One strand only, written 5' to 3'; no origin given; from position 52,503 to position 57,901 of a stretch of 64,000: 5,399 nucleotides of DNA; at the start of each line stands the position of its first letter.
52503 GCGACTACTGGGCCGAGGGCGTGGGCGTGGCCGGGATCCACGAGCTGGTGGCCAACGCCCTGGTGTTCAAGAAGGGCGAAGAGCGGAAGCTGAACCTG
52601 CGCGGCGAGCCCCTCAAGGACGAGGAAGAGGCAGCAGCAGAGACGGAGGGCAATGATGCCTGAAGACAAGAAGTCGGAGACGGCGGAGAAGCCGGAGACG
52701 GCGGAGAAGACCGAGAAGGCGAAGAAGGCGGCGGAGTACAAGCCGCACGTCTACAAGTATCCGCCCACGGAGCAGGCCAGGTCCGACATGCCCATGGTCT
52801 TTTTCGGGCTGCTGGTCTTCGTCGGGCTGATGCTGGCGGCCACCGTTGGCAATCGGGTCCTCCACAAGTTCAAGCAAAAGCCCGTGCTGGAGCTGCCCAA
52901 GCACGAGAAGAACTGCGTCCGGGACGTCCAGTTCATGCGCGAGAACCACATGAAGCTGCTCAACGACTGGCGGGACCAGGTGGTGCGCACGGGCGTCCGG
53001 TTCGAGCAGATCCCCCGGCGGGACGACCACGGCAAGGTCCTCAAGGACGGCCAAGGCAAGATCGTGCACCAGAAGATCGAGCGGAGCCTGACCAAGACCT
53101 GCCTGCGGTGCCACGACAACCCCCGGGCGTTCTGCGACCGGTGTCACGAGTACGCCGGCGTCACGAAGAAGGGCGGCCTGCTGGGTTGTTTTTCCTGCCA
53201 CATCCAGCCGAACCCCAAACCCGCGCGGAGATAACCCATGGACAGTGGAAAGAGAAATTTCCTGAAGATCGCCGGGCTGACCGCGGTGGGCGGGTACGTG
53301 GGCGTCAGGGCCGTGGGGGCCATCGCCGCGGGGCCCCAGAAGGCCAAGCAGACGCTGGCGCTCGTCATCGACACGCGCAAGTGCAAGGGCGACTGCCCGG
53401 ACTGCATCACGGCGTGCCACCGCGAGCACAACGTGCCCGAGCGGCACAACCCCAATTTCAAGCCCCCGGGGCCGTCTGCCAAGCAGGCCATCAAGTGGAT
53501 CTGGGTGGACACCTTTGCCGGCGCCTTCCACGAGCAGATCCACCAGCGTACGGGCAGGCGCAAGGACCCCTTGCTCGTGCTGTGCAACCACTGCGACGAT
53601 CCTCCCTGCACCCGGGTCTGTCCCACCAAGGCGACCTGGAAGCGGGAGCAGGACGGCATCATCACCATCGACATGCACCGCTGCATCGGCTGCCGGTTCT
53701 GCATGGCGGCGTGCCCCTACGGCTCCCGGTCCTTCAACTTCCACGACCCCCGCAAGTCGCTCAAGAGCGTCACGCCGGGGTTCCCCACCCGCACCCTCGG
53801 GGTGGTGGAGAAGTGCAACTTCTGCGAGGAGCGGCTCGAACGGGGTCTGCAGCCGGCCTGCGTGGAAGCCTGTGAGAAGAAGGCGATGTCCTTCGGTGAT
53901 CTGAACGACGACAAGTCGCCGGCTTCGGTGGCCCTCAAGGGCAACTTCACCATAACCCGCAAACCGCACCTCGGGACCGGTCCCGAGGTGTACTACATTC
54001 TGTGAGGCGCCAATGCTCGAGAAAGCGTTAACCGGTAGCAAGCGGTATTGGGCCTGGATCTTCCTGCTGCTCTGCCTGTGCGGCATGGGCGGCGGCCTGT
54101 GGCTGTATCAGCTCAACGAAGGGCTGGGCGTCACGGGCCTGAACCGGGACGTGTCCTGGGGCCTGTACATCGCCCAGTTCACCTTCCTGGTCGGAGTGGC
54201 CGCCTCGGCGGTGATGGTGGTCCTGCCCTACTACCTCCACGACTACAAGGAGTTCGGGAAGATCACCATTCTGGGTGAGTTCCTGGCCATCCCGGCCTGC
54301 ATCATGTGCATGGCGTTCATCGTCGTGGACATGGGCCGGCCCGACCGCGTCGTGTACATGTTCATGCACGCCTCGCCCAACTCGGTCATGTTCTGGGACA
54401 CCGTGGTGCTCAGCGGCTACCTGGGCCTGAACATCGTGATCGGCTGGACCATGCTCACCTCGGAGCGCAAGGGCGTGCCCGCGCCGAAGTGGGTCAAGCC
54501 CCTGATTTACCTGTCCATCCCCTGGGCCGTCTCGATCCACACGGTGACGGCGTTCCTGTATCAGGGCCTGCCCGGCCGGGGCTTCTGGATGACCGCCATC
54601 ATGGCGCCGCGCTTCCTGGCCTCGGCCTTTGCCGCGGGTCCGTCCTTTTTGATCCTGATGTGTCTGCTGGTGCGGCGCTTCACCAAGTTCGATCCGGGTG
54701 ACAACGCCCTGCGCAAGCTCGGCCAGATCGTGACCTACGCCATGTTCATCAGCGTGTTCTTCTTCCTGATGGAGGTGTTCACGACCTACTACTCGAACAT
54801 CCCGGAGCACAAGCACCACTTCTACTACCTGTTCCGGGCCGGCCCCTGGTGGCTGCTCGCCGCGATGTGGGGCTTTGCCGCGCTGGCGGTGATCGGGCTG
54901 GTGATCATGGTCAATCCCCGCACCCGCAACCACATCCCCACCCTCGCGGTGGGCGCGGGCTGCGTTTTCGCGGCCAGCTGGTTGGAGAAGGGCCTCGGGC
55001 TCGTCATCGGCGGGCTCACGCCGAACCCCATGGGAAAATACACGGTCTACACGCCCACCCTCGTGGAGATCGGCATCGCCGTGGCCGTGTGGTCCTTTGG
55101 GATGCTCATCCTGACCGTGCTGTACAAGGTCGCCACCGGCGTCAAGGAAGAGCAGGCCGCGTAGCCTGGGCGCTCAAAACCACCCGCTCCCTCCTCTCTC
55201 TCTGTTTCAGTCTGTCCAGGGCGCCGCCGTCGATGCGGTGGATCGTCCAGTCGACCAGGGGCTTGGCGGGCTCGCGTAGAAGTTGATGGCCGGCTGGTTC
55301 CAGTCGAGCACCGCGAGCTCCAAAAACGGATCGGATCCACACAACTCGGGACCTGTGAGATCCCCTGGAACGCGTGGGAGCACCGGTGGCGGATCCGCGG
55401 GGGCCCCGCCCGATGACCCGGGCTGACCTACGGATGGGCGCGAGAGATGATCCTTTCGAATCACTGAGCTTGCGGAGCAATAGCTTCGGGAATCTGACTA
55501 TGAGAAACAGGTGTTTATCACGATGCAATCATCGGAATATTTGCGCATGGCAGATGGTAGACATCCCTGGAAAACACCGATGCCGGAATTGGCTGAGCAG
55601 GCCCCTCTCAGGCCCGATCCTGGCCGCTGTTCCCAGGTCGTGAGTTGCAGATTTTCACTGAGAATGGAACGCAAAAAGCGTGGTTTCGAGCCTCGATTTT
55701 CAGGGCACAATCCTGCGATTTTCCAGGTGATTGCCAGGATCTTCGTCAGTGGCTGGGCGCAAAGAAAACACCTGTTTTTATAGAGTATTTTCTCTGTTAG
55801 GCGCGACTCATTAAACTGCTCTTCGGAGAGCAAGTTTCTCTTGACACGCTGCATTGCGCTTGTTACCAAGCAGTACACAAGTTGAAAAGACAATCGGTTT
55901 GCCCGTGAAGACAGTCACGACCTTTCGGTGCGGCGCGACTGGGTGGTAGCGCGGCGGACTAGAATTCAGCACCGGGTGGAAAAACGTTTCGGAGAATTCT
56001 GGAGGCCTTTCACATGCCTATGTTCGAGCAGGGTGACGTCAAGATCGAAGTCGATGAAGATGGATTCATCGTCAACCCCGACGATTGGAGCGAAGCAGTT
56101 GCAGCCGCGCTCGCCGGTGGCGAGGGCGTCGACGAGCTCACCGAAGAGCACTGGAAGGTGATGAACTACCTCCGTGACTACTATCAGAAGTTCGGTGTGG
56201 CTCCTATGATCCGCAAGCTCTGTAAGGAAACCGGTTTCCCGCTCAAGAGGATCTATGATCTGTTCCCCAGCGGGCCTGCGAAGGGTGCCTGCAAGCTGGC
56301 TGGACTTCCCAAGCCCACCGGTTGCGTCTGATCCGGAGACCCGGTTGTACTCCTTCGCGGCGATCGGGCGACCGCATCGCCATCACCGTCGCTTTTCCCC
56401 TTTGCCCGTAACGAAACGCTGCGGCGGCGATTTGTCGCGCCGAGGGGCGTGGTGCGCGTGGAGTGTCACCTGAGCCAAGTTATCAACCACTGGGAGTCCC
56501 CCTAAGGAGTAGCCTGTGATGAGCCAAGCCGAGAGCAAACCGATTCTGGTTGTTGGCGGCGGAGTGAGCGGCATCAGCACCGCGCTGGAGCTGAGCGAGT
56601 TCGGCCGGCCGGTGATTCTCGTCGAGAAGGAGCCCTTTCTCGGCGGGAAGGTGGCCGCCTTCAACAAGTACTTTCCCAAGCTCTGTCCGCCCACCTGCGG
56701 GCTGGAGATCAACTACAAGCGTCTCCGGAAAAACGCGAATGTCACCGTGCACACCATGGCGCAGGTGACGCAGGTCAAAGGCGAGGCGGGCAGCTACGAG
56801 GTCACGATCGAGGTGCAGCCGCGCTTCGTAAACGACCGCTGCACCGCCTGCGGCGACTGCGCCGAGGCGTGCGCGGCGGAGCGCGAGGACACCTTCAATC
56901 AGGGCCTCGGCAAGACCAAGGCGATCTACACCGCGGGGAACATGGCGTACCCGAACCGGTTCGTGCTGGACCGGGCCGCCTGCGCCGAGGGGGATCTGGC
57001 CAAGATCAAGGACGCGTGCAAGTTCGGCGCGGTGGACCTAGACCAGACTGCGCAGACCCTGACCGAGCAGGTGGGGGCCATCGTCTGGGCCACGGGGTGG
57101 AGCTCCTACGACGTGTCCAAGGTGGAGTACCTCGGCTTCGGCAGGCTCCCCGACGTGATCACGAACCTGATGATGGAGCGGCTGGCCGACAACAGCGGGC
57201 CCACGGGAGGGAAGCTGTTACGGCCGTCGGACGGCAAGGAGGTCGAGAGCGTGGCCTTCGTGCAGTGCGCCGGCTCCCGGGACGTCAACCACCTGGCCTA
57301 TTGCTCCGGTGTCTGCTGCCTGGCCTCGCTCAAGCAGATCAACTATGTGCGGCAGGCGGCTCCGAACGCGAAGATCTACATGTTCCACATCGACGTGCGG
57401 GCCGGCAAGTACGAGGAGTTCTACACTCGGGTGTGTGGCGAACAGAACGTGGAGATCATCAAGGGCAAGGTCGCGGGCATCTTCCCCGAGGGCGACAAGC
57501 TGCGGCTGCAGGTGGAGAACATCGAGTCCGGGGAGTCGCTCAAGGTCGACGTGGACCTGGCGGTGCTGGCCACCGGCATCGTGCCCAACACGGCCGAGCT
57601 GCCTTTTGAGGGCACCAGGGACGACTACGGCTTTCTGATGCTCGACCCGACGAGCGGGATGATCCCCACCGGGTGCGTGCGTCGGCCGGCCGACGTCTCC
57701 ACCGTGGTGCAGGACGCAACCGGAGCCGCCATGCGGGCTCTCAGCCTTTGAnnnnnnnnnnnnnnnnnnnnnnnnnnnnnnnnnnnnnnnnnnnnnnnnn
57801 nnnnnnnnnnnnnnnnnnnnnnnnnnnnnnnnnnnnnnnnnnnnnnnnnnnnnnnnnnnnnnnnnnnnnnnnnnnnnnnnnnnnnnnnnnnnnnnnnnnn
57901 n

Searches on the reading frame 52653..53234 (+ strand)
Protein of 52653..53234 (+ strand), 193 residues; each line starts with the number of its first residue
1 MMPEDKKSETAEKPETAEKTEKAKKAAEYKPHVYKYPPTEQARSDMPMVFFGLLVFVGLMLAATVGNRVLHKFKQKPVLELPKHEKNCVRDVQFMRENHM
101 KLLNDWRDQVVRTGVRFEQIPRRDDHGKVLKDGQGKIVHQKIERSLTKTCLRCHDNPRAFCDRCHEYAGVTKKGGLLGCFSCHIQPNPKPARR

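Call 7: search_protein_families(library=pfam, proteins=[window:52653-53234:+])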
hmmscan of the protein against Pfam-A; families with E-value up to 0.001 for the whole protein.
window:52653-53234:+ (193 aa): 0 families

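Call 29: search_protein_families(library=ncbifam, proteins=[window:52653-53234:+], max_evalue=0.01)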
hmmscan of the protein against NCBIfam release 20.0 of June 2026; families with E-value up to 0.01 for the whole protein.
window:52653-53234:+ (193 aa): 2 families
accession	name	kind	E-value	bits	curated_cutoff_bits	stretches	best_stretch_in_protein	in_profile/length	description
NF038038.1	cytoc_DsrJ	equivalog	1.6e-27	96.2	100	1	48-183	6-121/121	sulfate reduction electron transfer complex DsrMKJOP subunit DsrJ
NF008659.0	PRK11659.1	equivalog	0.0021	17.8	184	1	134-188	33-87/188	cytochrome c nitrite reductase pentaheme subunit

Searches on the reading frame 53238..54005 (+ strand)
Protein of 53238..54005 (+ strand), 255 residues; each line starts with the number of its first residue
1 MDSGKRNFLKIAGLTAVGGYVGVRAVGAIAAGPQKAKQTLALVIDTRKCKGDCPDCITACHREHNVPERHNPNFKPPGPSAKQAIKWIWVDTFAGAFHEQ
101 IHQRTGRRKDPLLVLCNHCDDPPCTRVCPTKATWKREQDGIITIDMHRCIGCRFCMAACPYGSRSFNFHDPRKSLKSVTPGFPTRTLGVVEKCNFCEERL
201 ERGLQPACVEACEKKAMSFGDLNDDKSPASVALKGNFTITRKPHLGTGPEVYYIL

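Call 7: search_protein_families(library=pfam, proteins=[window:53238-54005:+])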
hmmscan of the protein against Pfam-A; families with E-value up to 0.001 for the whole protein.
window:53238-54005:+ (255 aa): 8 families
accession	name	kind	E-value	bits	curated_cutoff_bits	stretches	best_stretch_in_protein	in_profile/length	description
PF13247.11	Fer4_11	-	3.5e-22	78.9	26.2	2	115-165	9-60/100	4Fe-4S dicluster domain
PF12838.12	Fer4_7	-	8.2e-10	39.4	27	2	116-162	2-51/52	4Fe-4S dicluster domain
PF13237.11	Fer4_10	-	1.1e-08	35.3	25.5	2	115-160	8-53/53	4Fe-4S dicluster domain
PF13187.11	Fer4_9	-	2.5e-08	34.3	27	1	116-162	2-50/52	4Fe-4S dicluster domain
PF12837.12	Fer4_6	-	1.3e-07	31.6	25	1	141-162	1-22/24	4Fe-4S binding domain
PF00037.32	Fer4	-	2e-06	27.8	21.1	1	142-162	1-21/24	4Fe-4S binding domain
PF25160.1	LdpA_Fe-S-bd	-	8e-05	22.8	27.6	1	122-162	7-41/49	LdpA Fe-S cluster-binding domain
PF12797.12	Fer4_2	-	0.00018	21.7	24.5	1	142-161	3-22/22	4Fe-4S binding domain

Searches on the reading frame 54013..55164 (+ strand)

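Call 7: search_protein_families(library=pfam, proteins=[window:54013-55164:+])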
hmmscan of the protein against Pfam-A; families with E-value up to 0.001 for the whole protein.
window:54013-55164:+ (383 aa): 1 family
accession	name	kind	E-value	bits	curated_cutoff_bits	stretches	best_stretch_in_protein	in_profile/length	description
PF03916.19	NrfD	-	1.4e-39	137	25.8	1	40-315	2-290/313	Polysulphide reductase, NrfD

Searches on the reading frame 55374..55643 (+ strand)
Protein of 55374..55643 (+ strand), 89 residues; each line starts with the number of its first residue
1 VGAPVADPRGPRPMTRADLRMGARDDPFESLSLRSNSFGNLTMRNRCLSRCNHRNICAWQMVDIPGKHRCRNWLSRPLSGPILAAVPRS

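Call 7: search_protein_families(library=pfam, proteins=[window:55374-55643:+])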
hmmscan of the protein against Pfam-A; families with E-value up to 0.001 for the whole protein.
window:55374-55643:+ (89 aa): 0 families

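Call 29: search_protein_families(library=ncbifam, proteins=[window:55374-55643:+], max_evalue=0.01)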
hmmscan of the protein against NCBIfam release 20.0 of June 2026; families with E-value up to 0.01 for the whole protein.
window:55374-55643:+ (89 aa): 0 families

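Call 97: search_protein_families(library=pfam, proteins=[window:55374-55643:+], max_evalue=1)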
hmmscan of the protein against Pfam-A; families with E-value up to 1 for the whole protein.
window:55374-55643:+ (89 aa): 2 families
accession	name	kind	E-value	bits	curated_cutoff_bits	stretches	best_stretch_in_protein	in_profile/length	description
PF25552.1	LIFR_D4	-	0.093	13.4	25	1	44-61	47-65/95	Leukemia inhibitory factor receptor D4 domain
PF00601.24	Flu_NS2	-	0.3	11.9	25.9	1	28-55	8-35/108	Influenza non-structural protein (NS2)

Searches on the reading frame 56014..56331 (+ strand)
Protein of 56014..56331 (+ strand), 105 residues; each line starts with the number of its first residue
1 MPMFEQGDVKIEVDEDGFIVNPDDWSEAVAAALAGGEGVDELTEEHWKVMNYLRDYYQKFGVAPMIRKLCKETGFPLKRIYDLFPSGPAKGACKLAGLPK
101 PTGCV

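Call 7: search_protein_families(library=pfam, proteins=[window:56014-56331:+])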
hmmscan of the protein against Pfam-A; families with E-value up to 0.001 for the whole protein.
window:56014-56331:+ (105 aa): 1 family
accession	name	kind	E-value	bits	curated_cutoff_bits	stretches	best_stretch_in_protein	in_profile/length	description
PF04358.19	DsrC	-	8.4e-39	132.8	24.9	1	8-105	4-107/107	DsrC like protein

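Call 12: find_encoding_contigs(protein=window:56014-56331:+, flank=10000, max_places=10)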
Protein window:56014-56331:+ (105 aa): 2 contigs read that carry it; 2 places shown.
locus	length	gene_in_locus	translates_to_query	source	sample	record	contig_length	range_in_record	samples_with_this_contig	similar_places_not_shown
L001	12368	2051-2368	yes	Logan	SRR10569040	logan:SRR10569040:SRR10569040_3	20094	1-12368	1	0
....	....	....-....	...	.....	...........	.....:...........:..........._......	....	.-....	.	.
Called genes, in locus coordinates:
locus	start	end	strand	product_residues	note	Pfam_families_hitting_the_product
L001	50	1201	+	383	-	PF03916:NrfD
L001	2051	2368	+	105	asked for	PF04358:DsrC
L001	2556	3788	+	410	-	PF00070:Pyr_redox (faint), PF00890:FAD_binding_2 (weak), PF01266:DAO, PF07992:Pyr_redox_2 (weak), PF12831:FAD_oxidored (weak), PF13450:NAD_binding_8 (weak), PF01593:Amino_oxidase (faint)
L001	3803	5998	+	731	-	PF07992:Pyr_redox_2 (weak), PF13738:Pyr_redox_3 (weak), PF00890:FAD_binding_2 (weak), PF01266:DAO (weak), PF12831:FAD_oxidored, PF13450:NAD_binding_8 (weak), PF13187:Fer4_9, PF02662:FlpD, +5 more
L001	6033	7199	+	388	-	PF12838:Fer4_7 (weak), PF13183:Fer4_8, PF13187:Fer4_9, PF13237:Fer4_10 (weak), PF13534:Fer4_17 (weak), PF02754:CCG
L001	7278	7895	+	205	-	PF13241:NAD_binding_7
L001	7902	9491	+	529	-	PF00590:TP_methylase, PF02602:HEM4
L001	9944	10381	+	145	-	PF12838:Fer4_7 (weak), PF12139:APS-reductase_C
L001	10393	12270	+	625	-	PF00890:FAD_binding_2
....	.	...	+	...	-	?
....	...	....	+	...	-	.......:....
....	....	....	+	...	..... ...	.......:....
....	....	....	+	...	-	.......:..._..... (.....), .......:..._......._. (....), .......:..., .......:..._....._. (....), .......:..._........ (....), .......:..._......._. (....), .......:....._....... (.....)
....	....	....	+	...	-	?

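Call 15: find_related_loci(query=window:56014-56331:+, collection=genome_contigs, flank=10000)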
Query window:56014-56331:+ (105 aa) in genome_contigs; peptide patterns used: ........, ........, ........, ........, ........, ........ (x = any residue, [..] = any of these).
600 stretches matched a pattern (row limit reached: there are more); 588 encode a relative of the query (tblastn E <= 1e-3); the best 80 are kept; 80 distinct loci.
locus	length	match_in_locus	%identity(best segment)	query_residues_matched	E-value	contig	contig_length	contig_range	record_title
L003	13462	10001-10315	89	1-105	1e-61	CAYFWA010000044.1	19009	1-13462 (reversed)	MAG TPA_asm: uncultured Myxococcales bacterium isolate ERP107533_co1_80 genome assembly, contig: NODE_2113_length_19009_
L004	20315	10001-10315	87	1-105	2e-60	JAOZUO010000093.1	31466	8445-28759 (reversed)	MAG: Deltaproteobacteria bacterium isolate GMC8.metabat2.102 GMC8_685_length_31466_cov_20.467925, whole genome shotgun s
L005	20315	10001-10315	80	1-105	4e-57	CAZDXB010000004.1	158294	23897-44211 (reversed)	MAG TPA_asm: uncultured Hyphomicrobiales bacterium isolate SRP141376_co1_185 genome assembly, contig: NODE_184_length_15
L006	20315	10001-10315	81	1-105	2e-56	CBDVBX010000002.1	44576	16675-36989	MAG TPA_asm: uncultured bacterium isolate SRR22302364_binner13_Refined_39 genome assembly, contig: ERZ25073603.90, whole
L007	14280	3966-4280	78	1-105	2e-56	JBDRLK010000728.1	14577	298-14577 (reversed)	MAG: Pseudomonadota bacterium isolate MEGAHIT-group-1.774 k141_2614244, whole genome shotgun sequence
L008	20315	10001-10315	79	1-105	8e-56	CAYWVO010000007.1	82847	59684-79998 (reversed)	MAG TPA_asm: uncultured Ignavibacteria bacterium isolate SRP141376_co1_44 genome assembly, contig: NODE_751_length_82847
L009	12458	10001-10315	81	1-105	1e-55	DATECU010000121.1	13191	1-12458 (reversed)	MAG TPA_asm: Vicinamibacteria bacterium isolate SMAG_U8280 k141_3209473, whole genome shotgun sequence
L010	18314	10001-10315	79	1-105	2e-56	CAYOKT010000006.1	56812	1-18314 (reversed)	MAG TPA_asm: uncultured bacterium isolate SRP338002_co1_120 genome assembly, contig: NODE_520_length_56812_cov_87.392515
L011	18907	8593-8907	81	1-105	2e-55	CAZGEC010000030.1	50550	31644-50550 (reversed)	MAG TPA_asm: uncultured Fibrobacteraceae bacterium isolate binchicken_co150_468 genome assembly, contig: NODE_1357_lengt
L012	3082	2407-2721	77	1-105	2e-55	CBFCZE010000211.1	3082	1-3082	MAG TPA_asm: uncultured bacterium isolate SRR26215683_binner13_Refined_79 genome assembly, contig: ERZ25073488.40655, wh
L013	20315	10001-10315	77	1-105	2e-55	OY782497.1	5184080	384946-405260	MAG: Myxococcota bacterium isolate 0c961c99-2a7e-4543-b017-306f11f6fc1d genome assembly, chromosome: 1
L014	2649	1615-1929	75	1-105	8e-55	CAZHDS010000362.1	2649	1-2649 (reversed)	MAG TPA_asm: uncultured Ignavibacteriales bacterium isolate binchicken_co86_98 genome assembly, contig: NODE_33480_lengt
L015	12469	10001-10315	75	1-105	9e-55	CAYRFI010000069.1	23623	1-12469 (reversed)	MAG TPA_asm: uncultured Thermoanaerobaculia bacterium isolate SRP214966_co6_200 genome assembly, contig: NODE_1121_lengt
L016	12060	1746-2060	77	1-105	1e-54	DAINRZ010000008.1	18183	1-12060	MAG TPA_asm: Candidatus Kapaibacterium sp. isolate CTOTU29498 NODE_1787_length_18183_cov_5.797440, whole genome shotgun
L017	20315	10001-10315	78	1-105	2e-54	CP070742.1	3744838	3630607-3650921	MAG: Candidatus Zixiibacteriota bacterium isolate bin38 chromosome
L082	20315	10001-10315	72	1-105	9e-51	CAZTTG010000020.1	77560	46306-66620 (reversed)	MAG TPA_asm: uncultured Planctomycetaceae bacterium isolate binchicken_co97_508 genome assembly, contig: NODE_1128_lengt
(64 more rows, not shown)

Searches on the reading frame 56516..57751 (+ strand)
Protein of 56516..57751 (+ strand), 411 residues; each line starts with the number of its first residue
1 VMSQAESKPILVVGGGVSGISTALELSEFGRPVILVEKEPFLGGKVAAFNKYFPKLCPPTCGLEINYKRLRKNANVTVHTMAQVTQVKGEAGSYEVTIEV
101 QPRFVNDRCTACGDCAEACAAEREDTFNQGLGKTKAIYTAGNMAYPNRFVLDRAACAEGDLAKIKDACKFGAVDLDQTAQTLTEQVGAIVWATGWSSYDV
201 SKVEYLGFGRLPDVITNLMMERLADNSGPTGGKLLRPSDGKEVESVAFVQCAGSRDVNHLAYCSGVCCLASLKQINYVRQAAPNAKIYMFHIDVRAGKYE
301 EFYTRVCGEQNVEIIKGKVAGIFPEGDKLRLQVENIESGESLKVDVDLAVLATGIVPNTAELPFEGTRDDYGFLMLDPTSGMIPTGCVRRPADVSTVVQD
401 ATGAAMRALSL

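Call 7: search_protein_families(library=pfam, proteins=[window:56516-57751:+])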
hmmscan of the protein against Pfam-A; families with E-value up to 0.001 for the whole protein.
window:56516-57751:+ (411 aa): 11 families
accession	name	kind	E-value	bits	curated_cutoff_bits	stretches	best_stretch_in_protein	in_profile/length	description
PF07992.20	Pyr_redox_2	-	7.4e-10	39.2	26.1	1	8-99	143-221/291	Pyridine nucleotide-disulphide oxidoreductase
PF01266.30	DAO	-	1.3e-09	38.5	27.9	1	10-197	2-207/353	FAD dependent oxidoreductase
PF12831.13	FAD_oxidored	-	4.4e-07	30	27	1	10-46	2-38/416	FAD dependent oxidoreductase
PF13450.12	NAD_binding_8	-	4.9e-06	27.2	21.9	1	12-49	1-38/68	NAD(P)-binding Rossmann-like domain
PF00070.33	Pyr_redox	-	5.3e-06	27.3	22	1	10-98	2-79/82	Pyridine nucleotide-disulphide oxidoreductase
PF00890.30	FAD_binding_2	-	1.1e-05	25.3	20.4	1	10-47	2-39/414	FAD binding domain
PF01593.30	Amino_oxidase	-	1.4e-05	25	19.8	1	17-50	1-34/443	Flavin containing amine oxidoreductase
PF13738.12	Pyr_redox_3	-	0.00012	21.9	30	1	5-100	162-251/305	Pyridine nucleotide-disulphide oxidoreductase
PF04820.20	Trp_halogenase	-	0.00016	21.1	21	0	282-355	145-213/458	Tryptophan halogenase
PF01134.28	GIDA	-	0.00017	21.2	22.1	0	10-63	2-46/391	Glucose inhibited division protein A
PF03486.20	HI0933_like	-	0.00093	19.1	50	0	10-47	3-40/244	HI0933-like protein Rossmann domain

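Call 29: search_protein_families(library=ncbifam, proteins=[window:56516-57751:+], max_evalue=0.01)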
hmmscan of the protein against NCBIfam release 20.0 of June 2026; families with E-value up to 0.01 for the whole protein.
window:56516-57751:+ (411 aa): 58 families (the best 25 are shown)
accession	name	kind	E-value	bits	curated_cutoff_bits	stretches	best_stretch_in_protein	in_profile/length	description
NF040770.1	hetero_SS_HdrA2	exception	1.1e-97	328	1100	1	7-411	139-559/777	CoB-CoM heterodisulfide reductase HdrA2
NF041778.1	hetero_SS_HdrA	equivalog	7.2e-73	245.7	1400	1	10-359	145-504/771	ferredoxin:CoB-CoM heterodisulfide reductase subunit HdrA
NF041891.1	hdrA_Methbact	equivalog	1.5e-72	245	1300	1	8-358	134-489/762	ferredoxin:CoB-CoM heterodisulfide reductase subunit HdrA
TIGR03467.1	HpnE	equivalog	1.7e-07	30.9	283.05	1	11-50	2-41/430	hydroxysqualene dehydroxylase HpnE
NF053677.1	Desat2ChcC2Cyan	equivalog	4.9e-06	25.2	900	1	10-47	3-40/558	4-oxocyclohex-2-ene-1-carboxylate 5-dehydrogenase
TIGR03997.1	mycofact_OYE_2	equivalog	7.5e-06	24.6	793.15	1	5-49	377-421/645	mycofactocin system FadH/OYE family oxidoreductase 2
NF005560.0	PRK07233.1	equivalog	1e-05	24.6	252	1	10-50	3-43/435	hypothetical protein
NF045637.1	carotdesatCrtDProt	equivalog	1e-05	24.3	580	1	10-49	1-40/485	1-hydroxycarotenoid 3,4-desaturase CrtD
NF041087.1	bile_acid_BaiCD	equivalog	1.2e-05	23.6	825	1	4-47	377-420/642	bile acid Fe-S flavoenzyme BaiCD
TIGR01292.1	TRX_reduct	equivalog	1.4e-05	24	343.45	0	7-39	141-173/300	thioredoxin-disulfide reductase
TIGR01813.1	flavo_cyto_c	subfamily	2e-05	23.5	285.45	1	10-45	2-38/444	flavocytochrome c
NF009410.0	PRK12771.1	subfamily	2.2e-05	23.3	516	1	6-46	137-177/566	NAD(P)-binding protein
NF004789.0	PRK06134.1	subfamily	2.3e-05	23.1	747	1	6-48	11-53/581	FAD-dependent oxidoreductase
TIGR02734.1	crtI_fam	subfamily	7.1e-05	21.7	238.1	1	11-49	2-40/504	phytoene desaturase family protein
TIGR03140.1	AhpF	equivalog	7.7e-05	21.4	502.9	0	7-38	352-383/515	alkyl hydroperoxide reductase subunit F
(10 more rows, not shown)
